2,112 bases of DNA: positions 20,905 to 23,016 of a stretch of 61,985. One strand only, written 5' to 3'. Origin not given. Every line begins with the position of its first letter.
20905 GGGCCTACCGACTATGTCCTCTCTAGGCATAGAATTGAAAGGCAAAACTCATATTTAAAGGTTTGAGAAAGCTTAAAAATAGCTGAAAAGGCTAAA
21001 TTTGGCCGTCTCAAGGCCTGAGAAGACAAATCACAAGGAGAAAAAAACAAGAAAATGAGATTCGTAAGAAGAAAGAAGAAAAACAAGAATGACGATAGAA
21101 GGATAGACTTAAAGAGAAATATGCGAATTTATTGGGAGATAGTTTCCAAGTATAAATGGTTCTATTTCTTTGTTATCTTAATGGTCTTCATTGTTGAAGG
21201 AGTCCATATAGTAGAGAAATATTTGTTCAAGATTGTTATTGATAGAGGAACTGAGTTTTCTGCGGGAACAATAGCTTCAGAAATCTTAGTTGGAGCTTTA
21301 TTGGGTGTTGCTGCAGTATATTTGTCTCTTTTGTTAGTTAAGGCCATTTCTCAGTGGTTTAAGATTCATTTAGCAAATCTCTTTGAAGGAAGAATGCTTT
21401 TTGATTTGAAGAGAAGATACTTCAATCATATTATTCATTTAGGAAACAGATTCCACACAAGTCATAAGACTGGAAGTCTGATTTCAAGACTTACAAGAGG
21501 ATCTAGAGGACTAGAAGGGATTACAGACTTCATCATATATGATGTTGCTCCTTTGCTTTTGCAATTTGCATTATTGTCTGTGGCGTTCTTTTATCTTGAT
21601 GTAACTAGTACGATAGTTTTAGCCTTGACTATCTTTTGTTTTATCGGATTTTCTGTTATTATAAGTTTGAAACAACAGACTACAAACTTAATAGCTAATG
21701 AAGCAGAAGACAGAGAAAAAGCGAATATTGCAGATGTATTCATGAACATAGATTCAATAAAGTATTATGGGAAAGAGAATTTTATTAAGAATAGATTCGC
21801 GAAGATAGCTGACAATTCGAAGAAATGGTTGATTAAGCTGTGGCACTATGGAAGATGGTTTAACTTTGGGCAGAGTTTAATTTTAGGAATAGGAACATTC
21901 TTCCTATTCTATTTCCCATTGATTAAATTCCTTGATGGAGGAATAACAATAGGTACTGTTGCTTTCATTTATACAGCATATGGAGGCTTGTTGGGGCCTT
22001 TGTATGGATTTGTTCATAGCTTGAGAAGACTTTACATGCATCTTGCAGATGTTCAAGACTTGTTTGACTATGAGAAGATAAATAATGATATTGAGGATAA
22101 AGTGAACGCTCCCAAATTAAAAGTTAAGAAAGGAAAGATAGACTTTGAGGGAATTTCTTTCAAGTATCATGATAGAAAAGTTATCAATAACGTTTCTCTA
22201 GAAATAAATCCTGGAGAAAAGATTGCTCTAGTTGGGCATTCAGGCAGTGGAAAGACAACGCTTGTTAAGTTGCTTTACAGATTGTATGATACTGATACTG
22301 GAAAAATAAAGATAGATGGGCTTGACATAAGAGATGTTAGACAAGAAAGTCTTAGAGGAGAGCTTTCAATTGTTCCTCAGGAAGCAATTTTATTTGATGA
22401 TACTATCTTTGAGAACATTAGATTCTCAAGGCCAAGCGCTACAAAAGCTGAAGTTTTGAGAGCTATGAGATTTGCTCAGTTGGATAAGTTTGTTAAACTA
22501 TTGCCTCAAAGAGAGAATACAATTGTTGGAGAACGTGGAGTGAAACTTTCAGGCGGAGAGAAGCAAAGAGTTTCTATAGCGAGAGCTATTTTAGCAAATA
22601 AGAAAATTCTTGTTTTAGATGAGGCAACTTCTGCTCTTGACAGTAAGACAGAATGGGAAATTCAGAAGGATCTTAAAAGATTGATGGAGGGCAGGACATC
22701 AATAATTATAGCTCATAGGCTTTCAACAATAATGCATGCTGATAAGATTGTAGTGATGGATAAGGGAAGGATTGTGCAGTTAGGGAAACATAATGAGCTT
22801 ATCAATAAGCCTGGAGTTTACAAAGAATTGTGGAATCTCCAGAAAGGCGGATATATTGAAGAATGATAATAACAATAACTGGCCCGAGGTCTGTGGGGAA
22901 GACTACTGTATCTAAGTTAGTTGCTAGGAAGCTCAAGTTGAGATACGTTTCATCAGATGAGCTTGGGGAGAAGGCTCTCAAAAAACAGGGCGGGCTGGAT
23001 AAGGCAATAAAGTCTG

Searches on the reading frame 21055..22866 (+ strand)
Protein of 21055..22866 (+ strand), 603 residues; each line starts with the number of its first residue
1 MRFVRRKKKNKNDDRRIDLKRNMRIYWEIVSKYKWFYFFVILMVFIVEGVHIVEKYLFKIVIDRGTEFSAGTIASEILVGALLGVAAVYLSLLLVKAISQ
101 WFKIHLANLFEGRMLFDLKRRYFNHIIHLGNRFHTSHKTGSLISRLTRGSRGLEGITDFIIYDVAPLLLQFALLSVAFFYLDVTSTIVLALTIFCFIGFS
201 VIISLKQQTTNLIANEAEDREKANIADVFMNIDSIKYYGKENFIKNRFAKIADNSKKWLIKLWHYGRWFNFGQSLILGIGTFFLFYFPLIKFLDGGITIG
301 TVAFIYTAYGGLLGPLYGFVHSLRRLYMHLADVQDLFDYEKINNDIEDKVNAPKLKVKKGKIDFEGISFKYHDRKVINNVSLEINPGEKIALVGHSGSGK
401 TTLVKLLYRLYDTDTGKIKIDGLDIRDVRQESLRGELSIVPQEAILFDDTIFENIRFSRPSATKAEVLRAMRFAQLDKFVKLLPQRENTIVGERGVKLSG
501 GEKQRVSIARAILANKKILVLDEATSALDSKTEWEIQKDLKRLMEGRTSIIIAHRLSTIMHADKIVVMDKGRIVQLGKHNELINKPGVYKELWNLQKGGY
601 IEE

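Call 101: search_protein_families(library=pfam, proteins=[window:21055-22866:+], max_evalue=0.00001)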
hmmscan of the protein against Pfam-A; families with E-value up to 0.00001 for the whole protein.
window:21055-22866:+ (603 aa): 3 families
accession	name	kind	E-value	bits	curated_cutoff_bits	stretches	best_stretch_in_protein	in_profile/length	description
PF00005.33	ABC_tran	-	3.6e-35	122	25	1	378-526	2-137/137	ABC transporter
PF00664.28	ABC_membrane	-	5.3e-29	102.2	28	1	38-315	2-273/274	ABC transporter transmembrane region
PF02463.25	SMC_N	-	1.3e-06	28.5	40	0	390-568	27-211/220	RecF/RecN/SMC N terminal domain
